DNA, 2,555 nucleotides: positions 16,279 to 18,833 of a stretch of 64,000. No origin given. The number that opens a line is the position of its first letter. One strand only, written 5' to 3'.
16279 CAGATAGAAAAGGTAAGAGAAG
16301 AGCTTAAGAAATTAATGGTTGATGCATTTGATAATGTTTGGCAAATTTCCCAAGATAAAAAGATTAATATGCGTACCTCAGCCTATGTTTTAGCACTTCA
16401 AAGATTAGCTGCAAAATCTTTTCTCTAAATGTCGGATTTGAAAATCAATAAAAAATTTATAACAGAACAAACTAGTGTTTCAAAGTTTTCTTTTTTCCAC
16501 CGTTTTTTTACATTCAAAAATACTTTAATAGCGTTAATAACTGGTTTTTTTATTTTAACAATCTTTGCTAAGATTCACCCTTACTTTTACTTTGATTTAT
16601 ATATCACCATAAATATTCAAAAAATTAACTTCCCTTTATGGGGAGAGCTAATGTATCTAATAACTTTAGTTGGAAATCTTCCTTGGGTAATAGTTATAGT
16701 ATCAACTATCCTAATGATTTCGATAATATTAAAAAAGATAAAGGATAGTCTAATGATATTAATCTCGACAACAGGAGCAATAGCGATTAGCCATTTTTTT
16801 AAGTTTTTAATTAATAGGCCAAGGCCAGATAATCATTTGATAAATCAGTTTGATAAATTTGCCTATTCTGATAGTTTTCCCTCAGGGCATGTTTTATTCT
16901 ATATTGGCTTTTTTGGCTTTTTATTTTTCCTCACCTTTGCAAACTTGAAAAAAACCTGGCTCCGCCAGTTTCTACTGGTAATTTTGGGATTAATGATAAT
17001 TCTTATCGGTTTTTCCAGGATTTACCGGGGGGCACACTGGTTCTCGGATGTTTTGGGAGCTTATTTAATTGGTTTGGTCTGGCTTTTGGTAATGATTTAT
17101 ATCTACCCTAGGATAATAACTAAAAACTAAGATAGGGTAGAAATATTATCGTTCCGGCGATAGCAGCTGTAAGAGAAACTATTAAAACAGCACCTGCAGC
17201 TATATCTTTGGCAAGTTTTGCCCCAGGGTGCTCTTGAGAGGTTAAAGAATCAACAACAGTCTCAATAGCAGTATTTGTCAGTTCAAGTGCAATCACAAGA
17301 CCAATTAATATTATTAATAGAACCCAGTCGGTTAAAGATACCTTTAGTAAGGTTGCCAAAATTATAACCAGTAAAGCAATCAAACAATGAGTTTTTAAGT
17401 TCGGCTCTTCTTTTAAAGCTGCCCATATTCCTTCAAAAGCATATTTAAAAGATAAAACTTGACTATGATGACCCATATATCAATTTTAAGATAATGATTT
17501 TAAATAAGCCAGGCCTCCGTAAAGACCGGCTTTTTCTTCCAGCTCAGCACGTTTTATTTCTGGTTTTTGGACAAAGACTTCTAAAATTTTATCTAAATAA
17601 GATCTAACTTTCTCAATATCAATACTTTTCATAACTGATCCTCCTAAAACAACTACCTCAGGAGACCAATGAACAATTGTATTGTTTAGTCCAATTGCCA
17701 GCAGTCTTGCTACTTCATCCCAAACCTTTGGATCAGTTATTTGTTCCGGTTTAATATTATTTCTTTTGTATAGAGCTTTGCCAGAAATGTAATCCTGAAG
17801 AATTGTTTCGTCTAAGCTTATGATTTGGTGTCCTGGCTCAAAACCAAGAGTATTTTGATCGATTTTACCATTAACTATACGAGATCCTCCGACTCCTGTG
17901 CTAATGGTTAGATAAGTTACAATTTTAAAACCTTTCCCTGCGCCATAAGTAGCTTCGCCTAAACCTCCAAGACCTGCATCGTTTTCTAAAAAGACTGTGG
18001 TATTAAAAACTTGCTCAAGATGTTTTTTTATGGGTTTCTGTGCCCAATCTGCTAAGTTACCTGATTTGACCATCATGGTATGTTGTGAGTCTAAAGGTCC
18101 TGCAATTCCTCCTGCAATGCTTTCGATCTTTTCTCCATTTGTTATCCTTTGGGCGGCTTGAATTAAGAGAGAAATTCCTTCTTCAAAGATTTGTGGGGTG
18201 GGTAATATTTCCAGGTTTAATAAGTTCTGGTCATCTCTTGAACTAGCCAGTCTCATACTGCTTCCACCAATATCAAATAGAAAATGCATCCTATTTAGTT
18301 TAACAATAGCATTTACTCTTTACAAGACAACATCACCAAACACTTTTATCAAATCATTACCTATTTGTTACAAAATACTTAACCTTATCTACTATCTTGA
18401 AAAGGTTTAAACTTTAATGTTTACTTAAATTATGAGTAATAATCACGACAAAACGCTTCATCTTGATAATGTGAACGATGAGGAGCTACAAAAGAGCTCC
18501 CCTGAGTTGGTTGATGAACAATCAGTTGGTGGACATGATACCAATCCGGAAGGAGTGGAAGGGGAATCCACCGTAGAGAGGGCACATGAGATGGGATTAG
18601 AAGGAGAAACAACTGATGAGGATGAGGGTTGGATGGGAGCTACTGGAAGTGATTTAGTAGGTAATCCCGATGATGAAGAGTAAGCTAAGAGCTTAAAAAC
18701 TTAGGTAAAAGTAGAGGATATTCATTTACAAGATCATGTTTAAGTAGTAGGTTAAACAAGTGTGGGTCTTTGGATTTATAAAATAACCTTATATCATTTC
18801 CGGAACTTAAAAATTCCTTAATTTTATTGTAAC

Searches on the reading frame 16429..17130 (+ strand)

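Call 66: search_protein_families(library=pfam, proteins=[window:16429-17130:+], max_evalue=0.01)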
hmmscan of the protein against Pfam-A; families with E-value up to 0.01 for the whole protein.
window:16429-17130:+ (233 aa): 1 family
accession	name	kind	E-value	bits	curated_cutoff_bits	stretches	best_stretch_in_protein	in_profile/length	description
PF01569.27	PAP2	-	7.9e-23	81.1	27.2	1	110-228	5-127/130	PAP2 superfamily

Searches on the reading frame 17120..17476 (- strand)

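Call 66: search_protein_families(library=pfam, proteins=[window:17120-17476:-], max_evalue=0.01)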
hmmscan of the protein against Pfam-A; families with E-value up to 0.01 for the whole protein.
window:17120-17476:- (118 aa): 1 family
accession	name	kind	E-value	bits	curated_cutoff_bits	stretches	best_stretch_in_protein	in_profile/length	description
PF01219.24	DAGK_prokar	-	7.6e-35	119.3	22.3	1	11-112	1-102/102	Prokaryotic diacylglycerol kinase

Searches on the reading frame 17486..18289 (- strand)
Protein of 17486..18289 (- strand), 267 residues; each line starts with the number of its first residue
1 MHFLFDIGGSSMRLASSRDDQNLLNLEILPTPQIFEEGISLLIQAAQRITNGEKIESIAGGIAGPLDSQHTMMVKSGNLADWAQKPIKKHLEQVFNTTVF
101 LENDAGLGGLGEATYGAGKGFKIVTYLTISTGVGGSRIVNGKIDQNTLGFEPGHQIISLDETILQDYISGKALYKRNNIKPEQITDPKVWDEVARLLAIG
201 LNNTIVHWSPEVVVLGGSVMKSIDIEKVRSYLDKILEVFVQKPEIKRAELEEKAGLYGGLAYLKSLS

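Call 66: search_protein_families(library=pfam, proteins=[window:17486-18289:-], max_evalue=0.01)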
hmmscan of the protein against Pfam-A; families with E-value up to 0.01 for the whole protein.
window:17486-18289:- (267 aa): 1 family
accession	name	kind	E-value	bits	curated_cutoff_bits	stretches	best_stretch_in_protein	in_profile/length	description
PF00480.26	ROK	-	4.5e-31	108.9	22.9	1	6-262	5-290/294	ROK family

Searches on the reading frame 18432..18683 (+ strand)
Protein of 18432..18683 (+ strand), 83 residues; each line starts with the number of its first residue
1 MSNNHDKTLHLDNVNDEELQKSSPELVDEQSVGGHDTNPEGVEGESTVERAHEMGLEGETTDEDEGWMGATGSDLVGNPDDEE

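Call 66: search_protein_families(library=pfam, proteins=[window:18432-18683:+], max_evalue=0.01)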
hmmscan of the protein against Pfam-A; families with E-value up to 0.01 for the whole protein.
window:18432-18683:+ (83 aa): 0 families

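Call 79: search_protein_families(library=ncbifam, proteins=[window:18432-18683:+], max_evalue=0.01)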
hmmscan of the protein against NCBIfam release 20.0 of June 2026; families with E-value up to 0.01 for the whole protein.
window:18432-18683:+ (83 aa): 0 families
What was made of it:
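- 18432..18683 (+): Flanking, convergent gene for an 83-aa acidic protein that ends in NPDDEE (context). No Pfam or NCBIfam hit (calls 66, 79).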
